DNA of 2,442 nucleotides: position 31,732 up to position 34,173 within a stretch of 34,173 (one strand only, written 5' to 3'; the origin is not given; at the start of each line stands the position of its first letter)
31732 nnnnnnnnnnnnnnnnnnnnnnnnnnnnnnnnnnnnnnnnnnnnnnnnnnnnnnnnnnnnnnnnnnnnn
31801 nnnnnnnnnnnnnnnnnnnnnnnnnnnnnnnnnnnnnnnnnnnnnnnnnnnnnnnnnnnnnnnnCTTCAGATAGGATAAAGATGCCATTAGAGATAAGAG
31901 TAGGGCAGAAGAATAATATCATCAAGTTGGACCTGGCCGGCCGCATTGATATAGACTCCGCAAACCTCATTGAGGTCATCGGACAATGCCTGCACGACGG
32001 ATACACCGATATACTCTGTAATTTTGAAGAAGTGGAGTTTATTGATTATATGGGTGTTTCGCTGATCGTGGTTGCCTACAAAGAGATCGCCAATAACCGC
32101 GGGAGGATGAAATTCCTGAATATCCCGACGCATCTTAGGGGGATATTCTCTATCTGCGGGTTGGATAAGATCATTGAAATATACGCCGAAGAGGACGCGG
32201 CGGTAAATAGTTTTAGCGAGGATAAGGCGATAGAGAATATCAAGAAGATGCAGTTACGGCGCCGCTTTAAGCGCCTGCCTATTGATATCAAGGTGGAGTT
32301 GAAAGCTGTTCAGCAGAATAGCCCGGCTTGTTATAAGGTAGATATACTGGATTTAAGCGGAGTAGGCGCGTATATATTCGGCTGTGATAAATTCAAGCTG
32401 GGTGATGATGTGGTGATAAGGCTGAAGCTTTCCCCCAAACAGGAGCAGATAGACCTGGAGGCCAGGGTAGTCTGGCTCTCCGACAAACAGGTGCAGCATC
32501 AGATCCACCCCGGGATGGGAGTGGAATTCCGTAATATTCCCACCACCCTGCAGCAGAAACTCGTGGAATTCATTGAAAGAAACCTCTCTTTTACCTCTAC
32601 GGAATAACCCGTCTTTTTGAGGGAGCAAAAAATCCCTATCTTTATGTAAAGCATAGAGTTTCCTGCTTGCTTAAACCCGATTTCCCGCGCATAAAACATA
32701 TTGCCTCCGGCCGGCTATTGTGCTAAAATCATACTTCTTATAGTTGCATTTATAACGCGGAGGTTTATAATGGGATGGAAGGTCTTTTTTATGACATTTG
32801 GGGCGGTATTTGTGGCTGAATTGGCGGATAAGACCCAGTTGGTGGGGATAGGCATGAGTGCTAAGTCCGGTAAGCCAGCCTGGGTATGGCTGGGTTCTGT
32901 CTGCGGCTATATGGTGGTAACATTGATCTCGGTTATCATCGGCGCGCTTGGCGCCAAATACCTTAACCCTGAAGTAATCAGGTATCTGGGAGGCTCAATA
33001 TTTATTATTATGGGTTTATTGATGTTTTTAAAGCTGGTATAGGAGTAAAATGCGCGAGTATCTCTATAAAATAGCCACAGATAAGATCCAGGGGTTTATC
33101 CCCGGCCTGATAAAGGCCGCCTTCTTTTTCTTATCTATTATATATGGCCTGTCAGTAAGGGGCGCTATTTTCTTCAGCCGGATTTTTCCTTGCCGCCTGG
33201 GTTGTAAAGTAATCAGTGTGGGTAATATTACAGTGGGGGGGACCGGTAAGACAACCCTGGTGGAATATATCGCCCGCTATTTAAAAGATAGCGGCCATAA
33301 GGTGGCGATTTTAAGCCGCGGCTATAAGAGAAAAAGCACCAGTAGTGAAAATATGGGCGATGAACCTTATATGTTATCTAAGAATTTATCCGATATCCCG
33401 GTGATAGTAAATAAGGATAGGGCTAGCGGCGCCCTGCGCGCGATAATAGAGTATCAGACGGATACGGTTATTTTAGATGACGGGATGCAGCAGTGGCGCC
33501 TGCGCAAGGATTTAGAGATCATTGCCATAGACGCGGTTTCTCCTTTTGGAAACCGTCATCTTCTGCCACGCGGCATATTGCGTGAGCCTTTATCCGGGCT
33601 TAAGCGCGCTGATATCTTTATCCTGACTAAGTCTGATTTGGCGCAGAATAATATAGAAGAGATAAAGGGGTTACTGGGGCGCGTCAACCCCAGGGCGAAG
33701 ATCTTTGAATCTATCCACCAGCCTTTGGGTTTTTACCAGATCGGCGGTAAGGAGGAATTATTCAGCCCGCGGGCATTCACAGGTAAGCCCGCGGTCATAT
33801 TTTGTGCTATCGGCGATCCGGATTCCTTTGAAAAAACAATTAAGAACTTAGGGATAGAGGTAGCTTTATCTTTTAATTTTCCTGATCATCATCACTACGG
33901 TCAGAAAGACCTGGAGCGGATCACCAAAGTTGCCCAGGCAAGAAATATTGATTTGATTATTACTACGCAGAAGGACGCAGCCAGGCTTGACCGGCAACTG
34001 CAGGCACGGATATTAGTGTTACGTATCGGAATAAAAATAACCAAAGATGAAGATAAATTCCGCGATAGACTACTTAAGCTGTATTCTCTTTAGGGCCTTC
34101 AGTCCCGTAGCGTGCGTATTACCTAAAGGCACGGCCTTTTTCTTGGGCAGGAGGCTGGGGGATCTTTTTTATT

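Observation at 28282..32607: Self-contained c-di-GMP module with a probable receptor instead of a cyclase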

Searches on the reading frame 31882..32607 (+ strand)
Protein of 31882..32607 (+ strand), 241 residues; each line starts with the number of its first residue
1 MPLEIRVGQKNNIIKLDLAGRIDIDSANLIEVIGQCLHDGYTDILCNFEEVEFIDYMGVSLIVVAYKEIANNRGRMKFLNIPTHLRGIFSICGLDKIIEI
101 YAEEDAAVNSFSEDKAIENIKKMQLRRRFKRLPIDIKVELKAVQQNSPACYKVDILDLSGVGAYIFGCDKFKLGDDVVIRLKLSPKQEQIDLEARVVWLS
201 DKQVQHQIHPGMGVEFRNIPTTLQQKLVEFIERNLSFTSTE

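Call 3: search_protein_families(library=pfam, proteins=[window:31882-32607:+], max_evalue=0.1)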
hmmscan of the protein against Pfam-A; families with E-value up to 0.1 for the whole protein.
window:31882-32607:+ (241 aa): 3 families
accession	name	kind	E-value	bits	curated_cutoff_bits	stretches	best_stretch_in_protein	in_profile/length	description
PF07238.19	PilZ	-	3.5e-16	59.8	22.5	1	126-232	2-101/102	PilZ domain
PF01740.26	STAS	-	1.1e-12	48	22.6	1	6-107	3-106/106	STAS domain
PF13466.11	STAS_2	-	9.8e-07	29.3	29.2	1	16-95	1-80/80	STAS domain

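Call 4: search_protein_families(library=ncbifam, proteins=[window:31882-32607:+], max_evalue=0.1)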
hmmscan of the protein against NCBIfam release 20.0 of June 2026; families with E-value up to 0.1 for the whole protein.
window:31882-32607:+ (241 aa): 3 families
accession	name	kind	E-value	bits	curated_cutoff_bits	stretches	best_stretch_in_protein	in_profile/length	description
TIGR00377.1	ant_ant_sig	superfamily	8.3e-17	61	53.45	1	1-105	1-107/108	anti-sigma factor antagonist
TIGR02886.1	spore_II_AA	equivalog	2.6e-14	53.1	114.75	1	9-107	5-105/106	anti-sigma F factor antagonist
TIGR02266.1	gmx_TIGR02266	paralog_domain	2.8e-09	37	68.7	1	131-231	1-95/96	TIGR02266 family protein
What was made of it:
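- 31882..32607 (+): G4: STAS (residues 1-112, nt 31882-32217) + PilZ (residues 126-232, nt 32257-32577). Pfam and TIGR00377 above their cutoffs (calls 3, 4).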

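Call 33: find_homologous_proteins(query=window:31882-32607:+, max_evalue=0.00001)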
Query window:31882-32607:+ (241 aa): 941 proteins with E <= 0.00001 among 1266 candidates; the best 120 are listed.
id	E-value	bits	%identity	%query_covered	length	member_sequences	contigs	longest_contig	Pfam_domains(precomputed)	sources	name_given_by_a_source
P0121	5.9e-155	531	100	100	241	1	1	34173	PF07238.20,PF01740.27,PF13466.13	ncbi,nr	ncbi:MAG: anti-sigma factor antagonist [Candidatus Omnitrophica bacterium]|nr:anti-sigma factor anta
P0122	2.1e-122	425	78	99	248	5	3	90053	PF07238.20,PF01740.27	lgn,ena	-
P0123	8.3e-119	413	74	99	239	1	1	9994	PF07238.20,PF01740.27,PF13466.13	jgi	-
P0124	9.7e-119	413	73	99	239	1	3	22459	PF07238.20,PF01740.27,PF13466.13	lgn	-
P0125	4.9e-117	407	74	99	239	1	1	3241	PF07238.20,PF01740.27,PF13466.13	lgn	-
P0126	6.5e-117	407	74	99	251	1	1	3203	PF07238.20,PF01740.27,PF13466.13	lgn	-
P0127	3.2e-116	405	72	99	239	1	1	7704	PF07238.20,PF01740.27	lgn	-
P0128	4.0e-116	404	74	99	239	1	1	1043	PF07238.20,PF01740.27,PF13466.13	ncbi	-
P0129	5.0e-116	404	73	99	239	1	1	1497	PF07238.20,PF01740.27,PF13466.13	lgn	-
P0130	5.8e-116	404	73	99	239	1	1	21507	PF07238.20,PF01740.27,PF13466.13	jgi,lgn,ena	-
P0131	7.3e-116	404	75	99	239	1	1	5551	PF07238.20,PF01740.27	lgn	-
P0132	1.2e-115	403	72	99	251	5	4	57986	PF07238.20,PF01740.27,PF13466.13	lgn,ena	-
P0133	1.5e-115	403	72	99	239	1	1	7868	PF07238.20,PF01740.27,PF13466.13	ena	-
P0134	2.9e-115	402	72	99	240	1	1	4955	PF07238.20,PF01740.27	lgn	-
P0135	4.5e-115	401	72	99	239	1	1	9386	PF07238.20,PF01740.27,PF13466.13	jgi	jgi:anti-anti-sigma factor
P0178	4.6e-111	388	70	99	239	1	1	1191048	PF07238.20,PF01740.27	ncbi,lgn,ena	-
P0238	4.2e-109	381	68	99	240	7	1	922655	PF07238.20,PF01740.27,PF13466.13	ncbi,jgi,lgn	ncbi:MAG: anti-sigma factor antagonist [Candidatus Omnitrophota bacterium]|jgi:anti-anti-sigma facto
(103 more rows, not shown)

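Call 34: find_encoding_contigs(protein=P0122, flank=7000, max_places=2)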
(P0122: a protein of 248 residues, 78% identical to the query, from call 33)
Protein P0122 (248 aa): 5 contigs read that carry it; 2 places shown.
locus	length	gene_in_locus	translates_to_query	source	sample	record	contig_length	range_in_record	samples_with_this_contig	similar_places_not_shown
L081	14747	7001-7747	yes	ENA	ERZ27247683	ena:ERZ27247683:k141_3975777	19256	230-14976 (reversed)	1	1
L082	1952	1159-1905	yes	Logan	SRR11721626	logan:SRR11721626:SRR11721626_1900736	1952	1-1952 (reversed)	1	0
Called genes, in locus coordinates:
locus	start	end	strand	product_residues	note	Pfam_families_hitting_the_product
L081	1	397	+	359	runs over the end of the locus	PF00988:CPSase_sm_chain, PF00117:GATase, PF07722:Peptidase_C26 (weak)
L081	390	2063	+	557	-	PF25596:CPSase_L_D1, PF02786:CPSase_L_D2, PF07478:Dala_Dala_lig_C (weak), PF02787:CPSase_L_D3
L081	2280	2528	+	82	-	PF02700:PurS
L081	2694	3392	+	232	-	PF13507:GATase_5, PF01965:DJ-1_PfpI, PF07685:GATase_3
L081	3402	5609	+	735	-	PF18072:FGAR-AT_linker, PF00586:AIRS, PF02769:AIRS_C, PF00586:AIRS, PF02769:AIRS_C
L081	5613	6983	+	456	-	PF13230:GATase_4, PF13522:GATase_6, PF13537:GATase_7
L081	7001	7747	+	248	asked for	PF01740:STAS, PF07238:PilZ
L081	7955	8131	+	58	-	PF12728:HTH_17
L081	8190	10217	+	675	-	PF12147:Methyltransf_20, PF00155:Aminotran_1_2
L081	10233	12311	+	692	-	PF16927:HisKA_7TM, PF02518:HATPase_c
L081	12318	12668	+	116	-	PF00072:Response_reg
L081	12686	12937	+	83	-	-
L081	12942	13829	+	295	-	PF00072:Response_reg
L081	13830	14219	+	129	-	PF00072:Response_reg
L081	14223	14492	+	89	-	-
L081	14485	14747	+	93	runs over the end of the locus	PF00550:PP-binding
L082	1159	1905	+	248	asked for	PF01740:STAS, PF07238:PilZ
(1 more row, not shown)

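Call 35: find_encoding_contigs(protein=P0178, flank=7000, max_places=1)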
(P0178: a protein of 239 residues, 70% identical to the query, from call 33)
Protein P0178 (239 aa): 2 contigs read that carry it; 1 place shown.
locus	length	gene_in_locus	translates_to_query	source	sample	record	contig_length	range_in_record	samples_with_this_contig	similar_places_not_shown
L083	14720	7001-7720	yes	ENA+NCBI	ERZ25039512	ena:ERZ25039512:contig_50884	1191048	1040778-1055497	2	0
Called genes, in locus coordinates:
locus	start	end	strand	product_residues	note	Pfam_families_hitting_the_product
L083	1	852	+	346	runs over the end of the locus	PF01264:Chorismate_synt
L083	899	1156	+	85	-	PF04026:SpoVG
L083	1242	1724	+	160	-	PF01202:SKI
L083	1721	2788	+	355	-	PF02481:DNA_processg_A, PF18306:LDcluster4 (weak), PF17782:WHD_DprA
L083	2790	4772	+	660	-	PF01751:Toprim, PF01131:Topoisom_bac, PF01396:Zn_ribbon_Top1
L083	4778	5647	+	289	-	PF02899:Phage_int_SAM_1, PF13102:Phage_int_SAM_5 (faint), PF13495:Phage_int_SAM_4 (weak), PF00589:Phage_integrase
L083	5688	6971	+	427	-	PF04413:Glycos_transf_N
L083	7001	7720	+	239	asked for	PF01740:STAS, PF07238:PilZ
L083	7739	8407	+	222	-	PF00702:Hydrolase, PF12710:HAD (weak), PF13419:HAD_2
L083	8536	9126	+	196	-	PF04367:DUF502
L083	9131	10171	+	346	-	PF02606:LpxK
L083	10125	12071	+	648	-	PF03279:Lip_A_acyltrans, PF06258:Mito_fiss_Elm1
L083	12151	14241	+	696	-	PF13439:Glyco_transf_4, PF13477:Glyco_trans_4_2 (weak), PF13579:Glyco_trans_4_4, PF20706:GT4-conflict, PF00534:Glycos_transf_1, PF13692:Glyco_trans_1_4, PF01075:Glyco_transf_9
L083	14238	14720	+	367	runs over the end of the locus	PF13439:Glyco_transf_4, PF13579:Glyco_trans_4_4, PF20706:GT4-conflict (weak), PF00534:Glycos_transf_1, PF13692:Glyco_trans_1_4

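Call 36: find_encoding_contigs(protein=P0238, flank=7000, max_places=1)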
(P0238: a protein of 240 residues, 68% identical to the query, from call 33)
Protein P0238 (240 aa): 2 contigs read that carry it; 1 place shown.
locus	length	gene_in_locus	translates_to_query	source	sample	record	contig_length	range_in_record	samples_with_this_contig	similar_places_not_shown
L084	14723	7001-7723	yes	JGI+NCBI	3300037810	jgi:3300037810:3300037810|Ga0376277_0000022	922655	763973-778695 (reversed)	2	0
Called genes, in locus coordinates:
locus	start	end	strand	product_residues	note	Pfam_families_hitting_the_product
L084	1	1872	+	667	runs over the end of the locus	PF01751:Toprim, PF01131:Topoisom_bac, PF01396:Zn_ribbon_Top1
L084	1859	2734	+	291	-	PF02899:Phage_int_SAM_1, PF13102:Phage_int_SAM_5 (weak), PF13495:Phage_int_SAM_4 (weak), PF00589:Phage_integrase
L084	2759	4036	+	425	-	PF04413:Glycos_transf_N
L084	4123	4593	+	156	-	PF03449:GreA_GreB_N, PF01272:GreA_GreB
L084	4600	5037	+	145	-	PF00383:dCMP_cyt_deam_1, PF14437:MafB19-deam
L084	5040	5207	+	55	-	-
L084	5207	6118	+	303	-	PF01040:UbiA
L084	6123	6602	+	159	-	PF00383:dCMP_cyt_deam_1, PF14437:MafB19-deam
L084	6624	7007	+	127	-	PF02566:OsmC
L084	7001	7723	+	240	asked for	PF01740:STAS, PF13466:STAS_2 (weak), PF07238:PilZ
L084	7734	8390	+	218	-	PF00702:Hydrolase, PF12710:HAD (weak), PF13419:HAD_2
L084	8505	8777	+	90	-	PF01169:GDT1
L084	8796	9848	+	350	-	PF02606:LpxK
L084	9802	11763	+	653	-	PF03279:Lip_A_acyltrans, PF06258:Mito_fiss_Elm1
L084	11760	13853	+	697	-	PF13439:Glyco_transf_4, PF13477:Glyco_trans_4_2 (weak), PF13579:Glyco_trans_4_4, PF20706:GT4-conflict, PF00534:Glycos_transf_1, PF13692:Glyco_trans_1_4, PF01075:Glyco_transf_9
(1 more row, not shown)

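Call 42: find_related_loci(query=A2, collection=metagenome_contigs, flank=8000)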
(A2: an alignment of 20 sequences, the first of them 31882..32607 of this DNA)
Query A2 (241 aa) in metagenome_contigs; peptide patterns used: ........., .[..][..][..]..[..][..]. (x = any residue, [..] = any of these).
524 stretches matched a pattern; 413 encode a relative of the query (tblastn E <= 1e-3); the best 80 are kept; 80 distinct loci.
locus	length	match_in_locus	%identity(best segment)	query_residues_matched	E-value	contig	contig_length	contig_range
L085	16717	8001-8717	78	3-241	2e-128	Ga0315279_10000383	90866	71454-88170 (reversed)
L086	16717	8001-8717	73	3-241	2e-122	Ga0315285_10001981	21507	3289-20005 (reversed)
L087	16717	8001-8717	72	3-241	2e-121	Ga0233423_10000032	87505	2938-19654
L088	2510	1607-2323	71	3-241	8e-127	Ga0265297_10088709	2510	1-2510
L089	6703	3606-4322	71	3-241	3e-120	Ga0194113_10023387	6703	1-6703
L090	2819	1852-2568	71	3-241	8e-125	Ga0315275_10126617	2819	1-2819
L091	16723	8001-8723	70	1-241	1e-119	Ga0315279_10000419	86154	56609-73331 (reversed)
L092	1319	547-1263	69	3-241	5e-130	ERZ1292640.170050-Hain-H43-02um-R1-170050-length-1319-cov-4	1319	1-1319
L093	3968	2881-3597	69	3-241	2e-121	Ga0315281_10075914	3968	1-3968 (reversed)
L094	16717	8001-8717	70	3-241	4e-119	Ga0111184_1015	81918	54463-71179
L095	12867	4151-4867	71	3-241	5e-119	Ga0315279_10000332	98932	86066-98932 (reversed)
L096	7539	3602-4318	69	3-241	2e-118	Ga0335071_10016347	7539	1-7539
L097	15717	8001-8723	70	1-241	2e-118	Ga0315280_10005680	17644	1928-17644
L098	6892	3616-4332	69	3-241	2e-118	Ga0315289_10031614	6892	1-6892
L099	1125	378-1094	69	3-241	3e-129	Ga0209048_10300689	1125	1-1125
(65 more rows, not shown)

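Call 48: search_solved_structures(query=A2, max_evalue=0.01)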
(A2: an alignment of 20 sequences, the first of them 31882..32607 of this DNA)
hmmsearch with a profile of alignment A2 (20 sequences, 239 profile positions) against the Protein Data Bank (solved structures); distinct sequences matched with E-value up to 0.01: 15.
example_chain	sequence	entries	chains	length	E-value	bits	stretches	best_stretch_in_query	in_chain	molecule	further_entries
1th8_B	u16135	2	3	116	2.6e-12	49.7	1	3-108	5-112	Anti-sigma F factor antagonist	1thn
1tid_B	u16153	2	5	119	2.9e-12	49.6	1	3-108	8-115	Anti-sigma F factor antagonist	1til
1auz_A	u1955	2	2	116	8.4e-12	48.1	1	3-106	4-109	SPOIIAA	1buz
6m36_B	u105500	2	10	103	1.5e-09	40.7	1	2-101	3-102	Anti-sigma-B factor antagonist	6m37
2ka5_A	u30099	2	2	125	1.8e-08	37.2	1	9-109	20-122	Putative anti-sigma factor antagonist TM_1081 | Putative anti-sigma factor antagonist TM1081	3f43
4qtp_A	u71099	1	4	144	3.1e-06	29.9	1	7-113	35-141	Anti-sigma factor antagonist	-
1h4y_A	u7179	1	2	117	6.6e-06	28.8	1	10-108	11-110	ANTI-SIGMA F FACTOR ANTAGONIST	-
1h4x_A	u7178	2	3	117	7e-06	28.7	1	10-108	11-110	ANTI-SIGMA F FACTOR ANTAGONIST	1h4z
8ih8_A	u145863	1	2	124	1e-05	28.1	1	3-110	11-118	Anti-sigma-F factor antagonist RsfB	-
3dsg_A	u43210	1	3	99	4.7e-05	26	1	160-216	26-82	Type IV fimbriae assembly protein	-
4f48_B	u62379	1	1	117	6.6e-05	25.5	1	160-216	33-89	Type IV fimbriae assembly protein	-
4hyl_A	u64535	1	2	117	0.00011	24.8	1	4-107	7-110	Stage II sporulation protein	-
7lkq_B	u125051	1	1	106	0.00014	24.5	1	160-216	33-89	Type IV fimbriae assembly protein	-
3cnr_A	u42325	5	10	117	0.00016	24.2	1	160-216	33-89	Type IV fimbriae assembly protein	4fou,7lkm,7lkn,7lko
1sbo_A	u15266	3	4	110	0.0026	20.3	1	7-104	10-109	Putative anti-sigma factor antagonist TM1442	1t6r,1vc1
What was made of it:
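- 31882..32607 (+): SpoIIAA-type STAS (call 48).
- On STAS anti-sigma-factor antagonist (partner switching): SpoIIAA hits at E 2.6e-12 (call 48).
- Closest known: SpoIIAA/RsbV anti-sigma antagonists and single-domain PilZ receptors. Same: The STAS profile hits SpoIIAA at E 2.6e-12 (call 48).
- Tried and rejected: The profile hits only SpoIIAA/RsbV-type proteins, and no MlaB appears among the PDB matches (call 48).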

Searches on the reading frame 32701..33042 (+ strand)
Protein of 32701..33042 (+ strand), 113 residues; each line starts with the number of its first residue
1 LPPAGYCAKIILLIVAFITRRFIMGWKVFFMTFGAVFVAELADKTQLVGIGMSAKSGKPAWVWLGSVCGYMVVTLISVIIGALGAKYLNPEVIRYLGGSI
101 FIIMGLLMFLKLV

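Call 3: search_protein_families(library=pfam, proteins=[window:32701-33042:+], max_evalue=0.1)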
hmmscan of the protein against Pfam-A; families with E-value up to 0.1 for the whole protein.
window:32701-33042:+ (113 aa): 2 families
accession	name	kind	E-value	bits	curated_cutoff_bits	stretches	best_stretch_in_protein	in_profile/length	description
PF01169.24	GDT1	-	4.1e-21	75.6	27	1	31-105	2-75/75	Divalent cation/proton antiporter GDT1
PF13273.12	DUF4064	-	0.069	13.8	32.1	0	9-109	5-100/102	Protein of unknown function (DUF4064)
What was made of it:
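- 32767..33042 (+): GDT1-family membrane protein (context). Pfam GDT1 75.6 bits (call 3).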

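Call 4: search_protein_families(library=ncbifam, proteins=[window:32701-33042:+], max_evalue=0.1)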
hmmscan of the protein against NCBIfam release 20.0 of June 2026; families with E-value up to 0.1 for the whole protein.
window:32701-33042:+ (113 aa): 3 families
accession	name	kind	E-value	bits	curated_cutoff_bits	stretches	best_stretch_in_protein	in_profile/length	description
NF002594.0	PRK02251.1-3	equivalog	0.013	15.1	389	1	45-109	122-187/191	cell division protein CrgA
TIGR02840.1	spore_YtaF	equivalog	0.019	14.5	149.6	1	72-110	42-80/206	sporulation membrane protein YtaF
NF038392.1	div_DrpB_YedR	equivalog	0.02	15.2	50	1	47-90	41-83/86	cell division protein DrpB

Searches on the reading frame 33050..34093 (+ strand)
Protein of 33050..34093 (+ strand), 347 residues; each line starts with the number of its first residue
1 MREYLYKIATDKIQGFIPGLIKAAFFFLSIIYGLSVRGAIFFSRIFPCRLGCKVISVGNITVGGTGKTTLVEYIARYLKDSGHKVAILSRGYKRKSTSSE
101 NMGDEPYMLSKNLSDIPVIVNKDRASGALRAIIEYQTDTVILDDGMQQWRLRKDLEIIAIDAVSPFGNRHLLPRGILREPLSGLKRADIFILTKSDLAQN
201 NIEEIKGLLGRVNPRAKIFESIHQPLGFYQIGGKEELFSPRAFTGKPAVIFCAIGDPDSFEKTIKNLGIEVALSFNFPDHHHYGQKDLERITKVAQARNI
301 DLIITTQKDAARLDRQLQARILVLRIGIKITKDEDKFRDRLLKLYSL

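Call 3: search_protein_families(library=pfam, proteins=[window:33050-34093:+], max_evalue=0.1)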
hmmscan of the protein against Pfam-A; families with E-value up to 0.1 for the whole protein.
window:33050-34093:+ (347 aa): 12 families
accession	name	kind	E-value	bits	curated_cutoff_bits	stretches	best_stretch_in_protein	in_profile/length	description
PF02606.20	LpxK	-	1.2e-79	268.3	27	1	27-344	7-326/328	Tetraacyldisaccharide-1-P 4'-kinase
PF02492.25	cobW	-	1.2e-05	25.4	20.7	1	153-219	115-179/180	CobW/HypB/UreG, nucleotide-binding domain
PF03308.22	MeaB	-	0.00021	20.8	23.1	1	56-140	35-118/273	Methylmalonyl Co-A mutase-associated GTPase MeaB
PF01656.29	CbiA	-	0.00052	20.4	25.4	1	62-267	7-65/125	CobQ/CobB/MinD/ParA nucleotide binding domain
PF03205.20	MobB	-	0.006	16.9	26.6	1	61-89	6-34/133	Molybdopterin guanine dinucleotide synthesis protein B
PF19842.5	YqeC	-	0.0074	17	27.6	1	62-87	4-29/145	YqeC protein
PF13439.12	Glyco_transf_4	-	0.0088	16.5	28.5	0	68-112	5-53/170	Glycosyltransferase Family 4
PF13604.12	AAA_30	-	0.0096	16.1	27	1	63-115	27-79/191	AAA domain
PF00448.28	SRP54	-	0.015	15.3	22.7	1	62-94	9-41/196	SRP54-type protein, GTPase domain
PF13614.12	AAA_31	-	0.017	15.5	27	1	52-90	1-38/177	AAA domain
PF02310.24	B12-binding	-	0.071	13.4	32.1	0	57-88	3-34/121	B12 binding domain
PF24883.2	NPHP3_N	-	0.082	13.5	24.8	0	64-94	32-62/164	Nephrocystin 3, N-terminal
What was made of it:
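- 33050..34093 (+): lpxK (lipid A 4'-kinase). It closes the conserved kdtA...lpxK block. Pfam LpxK 268 bits (call 3).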

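Call 4: search_protein_families(library=ncbifam, proteins=[window:33050-34093:+], max_evalue=0.1)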
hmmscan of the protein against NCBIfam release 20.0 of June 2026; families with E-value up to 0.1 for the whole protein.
window:33050-34093:+ (347 aa): 14 families
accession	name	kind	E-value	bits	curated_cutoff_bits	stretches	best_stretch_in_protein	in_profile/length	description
TIGR00682.1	lpxK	equivalog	1.2e-59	202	91.95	1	41-343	19-320/324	tetraacyldisaccharide 4'-kinase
NF001892.0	PRK00652.1-5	equivalog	2.2e-32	112.4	327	2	21-201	23-207/308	tetraacyldisaccharide 4'-kinase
TIGR00750.1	lao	equivalog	0.0026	16.9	240.75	1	54-108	34-88/300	methylmalonyl Co-A mutase-associated GTPase MeaB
TIGR00073.1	hypB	equivalog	0.0057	16.1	121.2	0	184-220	155-194/217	hydrogenase nickel incorporation protein HypB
NF006409.0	PRK08655.1-3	equivalog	0.0071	15.9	310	1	62-106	6-48/290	prephenate dehydrogenase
NF006958.0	PRK09435.1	equivalog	0.0081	15.2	329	1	55-104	58-107/333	methylmalonyl Co-A mutase-associated GTPase MeaB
TIGR01085.1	murE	subfamily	0.0092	14.9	257.3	1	60-94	88-123/472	UDP-N-acetylmuramyl-tripeptide synthetase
NF011064.0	PRK14494.1-3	equivalog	0.011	15.1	418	1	64-89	11-36/244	putative molybdopterin-guanine dinucleotide biosynthesis protein MobB/FeS domain-containing protein protein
NF011063.0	PRK14494.1-2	equivalog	0.012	15.3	258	1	58-90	5-37/227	putative molybdopterin-guanine dinucleotide biosynthesis protein MobB/FeS domain-containing protein protein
TIGR00176.1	mobB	equivalog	0.018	15.1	76.2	1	63-87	8-32/155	molybdopterin-guanine dinucleotide biosynthesis protein B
NF041546.1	ParA_partition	equivalog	0.033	13.8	180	1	63-88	9-34/203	ParA family partition ATPase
NF011056.0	PRK14489.1-1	equivalog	0.075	12.1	379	0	53-94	202-243/363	bifunctional molybdenum cofactor guanylyltransferase MobA/molybdopterin-guanine dinucleotide biosynthesis adaptor protein MobB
NF011062.0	PRK14494.1-1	equivalog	0.083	12.4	323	0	57-125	4-67/231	putative molybdopterin-guanine dinucleotide biosynthesis protein MobB/FeS domain-containing protein protein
TIGR03371.1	cellulose_yhjQ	equivalog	0.091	12.2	157.85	0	61-88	9-36/246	cellulose biosynthesis protein BcsQ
